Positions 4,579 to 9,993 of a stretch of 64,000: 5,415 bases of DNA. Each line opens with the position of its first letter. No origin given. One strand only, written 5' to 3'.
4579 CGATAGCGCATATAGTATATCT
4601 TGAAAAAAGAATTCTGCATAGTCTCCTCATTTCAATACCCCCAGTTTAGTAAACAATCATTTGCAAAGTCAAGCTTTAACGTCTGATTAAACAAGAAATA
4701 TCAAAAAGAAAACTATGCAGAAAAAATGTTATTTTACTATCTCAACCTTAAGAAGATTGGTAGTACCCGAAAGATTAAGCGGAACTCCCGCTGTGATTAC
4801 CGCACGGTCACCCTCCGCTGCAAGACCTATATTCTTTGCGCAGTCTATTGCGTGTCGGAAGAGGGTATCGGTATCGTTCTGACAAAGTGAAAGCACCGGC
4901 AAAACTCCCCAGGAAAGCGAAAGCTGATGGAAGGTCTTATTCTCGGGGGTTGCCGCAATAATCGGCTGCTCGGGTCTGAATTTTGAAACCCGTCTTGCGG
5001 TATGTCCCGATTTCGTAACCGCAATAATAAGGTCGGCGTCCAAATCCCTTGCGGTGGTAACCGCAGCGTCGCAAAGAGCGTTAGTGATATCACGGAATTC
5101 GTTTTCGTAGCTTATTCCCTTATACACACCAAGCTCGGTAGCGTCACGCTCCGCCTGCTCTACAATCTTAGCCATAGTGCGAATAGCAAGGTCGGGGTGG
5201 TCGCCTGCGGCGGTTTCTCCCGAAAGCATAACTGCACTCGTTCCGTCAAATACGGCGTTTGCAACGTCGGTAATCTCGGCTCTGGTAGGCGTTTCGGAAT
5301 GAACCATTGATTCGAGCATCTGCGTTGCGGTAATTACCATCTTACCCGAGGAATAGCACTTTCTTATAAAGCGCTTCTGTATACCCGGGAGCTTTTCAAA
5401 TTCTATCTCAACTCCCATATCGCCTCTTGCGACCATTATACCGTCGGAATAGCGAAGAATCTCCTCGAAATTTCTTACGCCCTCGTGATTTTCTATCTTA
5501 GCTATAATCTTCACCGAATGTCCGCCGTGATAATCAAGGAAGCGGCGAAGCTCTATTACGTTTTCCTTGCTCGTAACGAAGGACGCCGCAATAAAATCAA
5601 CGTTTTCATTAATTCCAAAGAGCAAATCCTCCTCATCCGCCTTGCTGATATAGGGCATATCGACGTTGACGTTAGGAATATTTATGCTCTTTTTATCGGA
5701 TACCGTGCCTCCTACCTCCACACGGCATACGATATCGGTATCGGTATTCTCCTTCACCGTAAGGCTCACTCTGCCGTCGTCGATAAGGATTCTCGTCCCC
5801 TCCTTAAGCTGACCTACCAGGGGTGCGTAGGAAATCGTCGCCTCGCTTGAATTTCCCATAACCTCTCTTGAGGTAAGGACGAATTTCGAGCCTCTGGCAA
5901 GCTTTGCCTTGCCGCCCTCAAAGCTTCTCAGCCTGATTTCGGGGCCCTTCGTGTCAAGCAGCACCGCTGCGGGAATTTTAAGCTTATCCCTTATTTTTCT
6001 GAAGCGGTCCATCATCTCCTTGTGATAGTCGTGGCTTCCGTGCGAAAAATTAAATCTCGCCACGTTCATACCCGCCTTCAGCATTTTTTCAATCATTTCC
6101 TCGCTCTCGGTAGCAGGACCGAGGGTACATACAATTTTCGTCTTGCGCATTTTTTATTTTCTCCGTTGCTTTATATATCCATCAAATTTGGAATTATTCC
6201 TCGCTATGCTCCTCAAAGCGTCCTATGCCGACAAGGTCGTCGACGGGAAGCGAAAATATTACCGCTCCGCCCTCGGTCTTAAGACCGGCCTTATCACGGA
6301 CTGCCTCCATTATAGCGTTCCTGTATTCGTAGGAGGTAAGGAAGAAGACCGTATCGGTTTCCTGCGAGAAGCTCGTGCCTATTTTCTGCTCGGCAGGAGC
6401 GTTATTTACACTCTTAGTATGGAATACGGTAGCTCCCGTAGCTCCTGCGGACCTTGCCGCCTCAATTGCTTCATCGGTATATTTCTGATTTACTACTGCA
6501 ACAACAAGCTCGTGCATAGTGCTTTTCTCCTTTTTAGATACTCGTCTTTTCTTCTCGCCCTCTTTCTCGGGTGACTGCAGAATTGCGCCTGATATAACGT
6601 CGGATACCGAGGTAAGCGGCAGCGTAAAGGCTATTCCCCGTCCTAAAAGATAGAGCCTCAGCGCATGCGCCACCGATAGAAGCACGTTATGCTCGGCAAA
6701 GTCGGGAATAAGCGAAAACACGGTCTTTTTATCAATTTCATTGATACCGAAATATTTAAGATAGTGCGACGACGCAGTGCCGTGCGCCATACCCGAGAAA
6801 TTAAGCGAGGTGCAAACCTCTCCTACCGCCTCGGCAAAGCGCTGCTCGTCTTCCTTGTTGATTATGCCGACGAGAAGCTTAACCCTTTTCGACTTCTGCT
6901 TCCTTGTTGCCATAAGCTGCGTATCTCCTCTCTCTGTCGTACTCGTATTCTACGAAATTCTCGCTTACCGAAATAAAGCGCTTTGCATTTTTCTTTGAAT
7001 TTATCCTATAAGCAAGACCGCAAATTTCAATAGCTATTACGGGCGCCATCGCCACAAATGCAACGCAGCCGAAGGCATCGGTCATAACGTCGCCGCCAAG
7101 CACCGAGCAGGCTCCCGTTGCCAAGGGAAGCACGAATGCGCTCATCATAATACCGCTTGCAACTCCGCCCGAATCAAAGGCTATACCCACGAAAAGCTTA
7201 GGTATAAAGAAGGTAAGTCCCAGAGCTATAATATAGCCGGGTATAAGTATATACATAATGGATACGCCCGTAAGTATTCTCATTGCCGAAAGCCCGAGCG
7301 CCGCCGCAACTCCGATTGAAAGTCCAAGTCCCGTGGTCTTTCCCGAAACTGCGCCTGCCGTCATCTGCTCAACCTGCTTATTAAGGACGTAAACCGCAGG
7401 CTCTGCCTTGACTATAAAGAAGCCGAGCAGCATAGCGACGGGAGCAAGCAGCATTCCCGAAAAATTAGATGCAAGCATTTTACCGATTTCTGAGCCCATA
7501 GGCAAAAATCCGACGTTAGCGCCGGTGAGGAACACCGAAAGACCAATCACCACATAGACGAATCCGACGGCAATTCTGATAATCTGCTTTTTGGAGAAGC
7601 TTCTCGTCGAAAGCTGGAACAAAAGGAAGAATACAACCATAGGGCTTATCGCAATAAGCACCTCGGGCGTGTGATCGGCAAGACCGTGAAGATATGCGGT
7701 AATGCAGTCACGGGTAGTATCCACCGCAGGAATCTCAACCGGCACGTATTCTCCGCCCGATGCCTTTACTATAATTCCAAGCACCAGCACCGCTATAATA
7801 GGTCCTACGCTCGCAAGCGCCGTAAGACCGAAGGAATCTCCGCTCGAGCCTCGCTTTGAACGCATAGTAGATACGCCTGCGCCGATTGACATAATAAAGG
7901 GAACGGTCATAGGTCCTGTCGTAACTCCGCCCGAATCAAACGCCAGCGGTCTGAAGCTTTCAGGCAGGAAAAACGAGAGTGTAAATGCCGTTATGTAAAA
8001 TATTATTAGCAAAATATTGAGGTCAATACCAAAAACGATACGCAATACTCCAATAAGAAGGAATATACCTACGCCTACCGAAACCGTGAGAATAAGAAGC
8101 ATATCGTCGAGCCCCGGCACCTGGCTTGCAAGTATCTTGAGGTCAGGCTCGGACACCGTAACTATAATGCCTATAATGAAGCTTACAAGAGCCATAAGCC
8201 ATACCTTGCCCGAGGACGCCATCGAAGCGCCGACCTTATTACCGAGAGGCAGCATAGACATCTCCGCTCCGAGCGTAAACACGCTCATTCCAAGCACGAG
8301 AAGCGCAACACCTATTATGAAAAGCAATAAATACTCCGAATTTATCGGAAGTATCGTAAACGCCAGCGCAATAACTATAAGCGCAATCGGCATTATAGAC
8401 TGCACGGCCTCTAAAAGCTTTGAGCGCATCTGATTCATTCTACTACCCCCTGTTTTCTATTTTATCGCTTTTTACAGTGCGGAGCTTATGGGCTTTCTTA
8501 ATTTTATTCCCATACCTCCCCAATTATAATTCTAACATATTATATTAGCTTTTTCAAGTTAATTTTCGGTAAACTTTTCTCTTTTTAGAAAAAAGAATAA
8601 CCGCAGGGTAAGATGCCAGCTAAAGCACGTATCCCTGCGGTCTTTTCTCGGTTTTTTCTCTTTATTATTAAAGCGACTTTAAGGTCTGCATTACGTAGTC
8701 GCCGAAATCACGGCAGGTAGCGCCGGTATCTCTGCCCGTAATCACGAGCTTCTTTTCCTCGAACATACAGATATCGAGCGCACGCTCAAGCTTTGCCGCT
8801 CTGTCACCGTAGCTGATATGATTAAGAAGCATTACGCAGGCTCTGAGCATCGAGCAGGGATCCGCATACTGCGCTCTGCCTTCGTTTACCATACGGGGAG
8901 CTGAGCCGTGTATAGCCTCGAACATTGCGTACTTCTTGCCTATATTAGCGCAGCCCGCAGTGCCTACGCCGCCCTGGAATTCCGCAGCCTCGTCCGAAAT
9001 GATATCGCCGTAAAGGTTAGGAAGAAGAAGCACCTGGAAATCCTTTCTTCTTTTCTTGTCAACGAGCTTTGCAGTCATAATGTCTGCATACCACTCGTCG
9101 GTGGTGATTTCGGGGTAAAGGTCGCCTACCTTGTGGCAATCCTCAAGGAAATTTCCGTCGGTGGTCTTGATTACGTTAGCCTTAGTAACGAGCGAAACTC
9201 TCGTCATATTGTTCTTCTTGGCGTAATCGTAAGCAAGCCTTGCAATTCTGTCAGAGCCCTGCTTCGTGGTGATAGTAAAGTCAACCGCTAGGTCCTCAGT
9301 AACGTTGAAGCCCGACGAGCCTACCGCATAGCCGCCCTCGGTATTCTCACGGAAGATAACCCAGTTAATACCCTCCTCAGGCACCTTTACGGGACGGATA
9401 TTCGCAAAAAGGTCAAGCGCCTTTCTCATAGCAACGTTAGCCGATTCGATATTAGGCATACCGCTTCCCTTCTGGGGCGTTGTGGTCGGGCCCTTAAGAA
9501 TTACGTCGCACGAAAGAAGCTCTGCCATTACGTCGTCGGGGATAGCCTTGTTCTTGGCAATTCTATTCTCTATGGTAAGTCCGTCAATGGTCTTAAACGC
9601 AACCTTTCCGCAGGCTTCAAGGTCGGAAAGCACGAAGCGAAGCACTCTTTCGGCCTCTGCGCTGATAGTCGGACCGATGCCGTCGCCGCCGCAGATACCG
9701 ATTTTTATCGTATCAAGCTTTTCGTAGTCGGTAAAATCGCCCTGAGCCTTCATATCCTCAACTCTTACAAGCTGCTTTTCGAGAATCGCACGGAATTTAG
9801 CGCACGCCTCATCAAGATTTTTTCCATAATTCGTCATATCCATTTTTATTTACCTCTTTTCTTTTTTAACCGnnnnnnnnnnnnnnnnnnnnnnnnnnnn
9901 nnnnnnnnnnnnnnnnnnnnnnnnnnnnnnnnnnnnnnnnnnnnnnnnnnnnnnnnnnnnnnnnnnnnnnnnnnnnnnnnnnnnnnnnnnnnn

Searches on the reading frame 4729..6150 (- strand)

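Call 86: search_protein_families(library=pfam, proteins=[window:4729-6150:-], max_evalue=0.00001)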
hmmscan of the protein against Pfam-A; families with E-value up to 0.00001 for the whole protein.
window:4729-6150:- (473 aa): 2 families
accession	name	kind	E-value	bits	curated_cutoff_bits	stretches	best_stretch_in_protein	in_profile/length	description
PF00224.27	PK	-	5.5e-124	414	30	1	1-322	1-327/328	Pyruvate kinase, barrel domain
PF02887.21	PK_C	-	5.6e-38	130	28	1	357-469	1-113/114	Pyruvate kinase, alpha/beta domain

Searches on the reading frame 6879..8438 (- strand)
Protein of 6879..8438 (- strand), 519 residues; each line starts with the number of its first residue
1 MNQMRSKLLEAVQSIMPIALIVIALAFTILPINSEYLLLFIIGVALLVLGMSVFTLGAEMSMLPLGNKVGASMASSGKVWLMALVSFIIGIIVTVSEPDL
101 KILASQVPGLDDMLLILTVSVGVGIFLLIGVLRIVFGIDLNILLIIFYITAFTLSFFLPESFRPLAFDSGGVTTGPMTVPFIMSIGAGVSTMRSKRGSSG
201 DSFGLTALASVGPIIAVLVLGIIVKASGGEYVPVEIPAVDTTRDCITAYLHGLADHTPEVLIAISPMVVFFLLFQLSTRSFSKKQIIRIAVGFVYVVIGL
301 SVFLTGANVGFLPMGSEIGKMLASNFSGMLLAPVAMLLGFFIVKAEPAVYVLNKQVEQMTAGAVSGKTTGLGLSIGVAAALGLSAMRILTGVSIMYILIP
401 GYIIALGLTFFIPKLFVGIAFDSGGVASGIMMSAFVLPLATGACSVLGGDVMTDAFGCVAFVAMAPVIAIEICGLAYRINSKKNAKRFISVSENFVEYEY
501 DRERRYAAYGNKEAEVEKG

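Call 86: search_protein_families(library=pfam, proteins=[window:6879-8438:-], max_evalue=0.00001)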
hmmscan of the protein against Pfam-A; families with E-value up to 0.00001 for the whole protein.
window:6879-8438:- (519 aa): 1 family
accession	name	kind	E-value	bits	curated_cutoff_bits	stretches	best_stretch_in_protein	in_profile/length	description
PF07556.16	DUF1538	-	4e-127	422.1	22.6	2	18-223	1-211/211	Protein of unknown function (DUF1538)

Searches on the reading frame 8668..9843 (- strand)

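Call 86: search_protein_families(library=pfam, proteins=[window:8668-9843:-], max_evalue=0.00001)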
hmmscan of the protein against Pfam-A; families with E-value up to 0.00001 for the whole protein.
window:8668-9843:- (391 aa): 1 family
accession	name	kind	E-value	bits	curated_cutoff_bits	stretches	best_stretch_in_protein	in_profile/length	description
PF00180.25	Iso_dh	-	1.9e-62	212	27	1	47-383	1-347/348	Isocitrate/isopropylmalate dehydrogenase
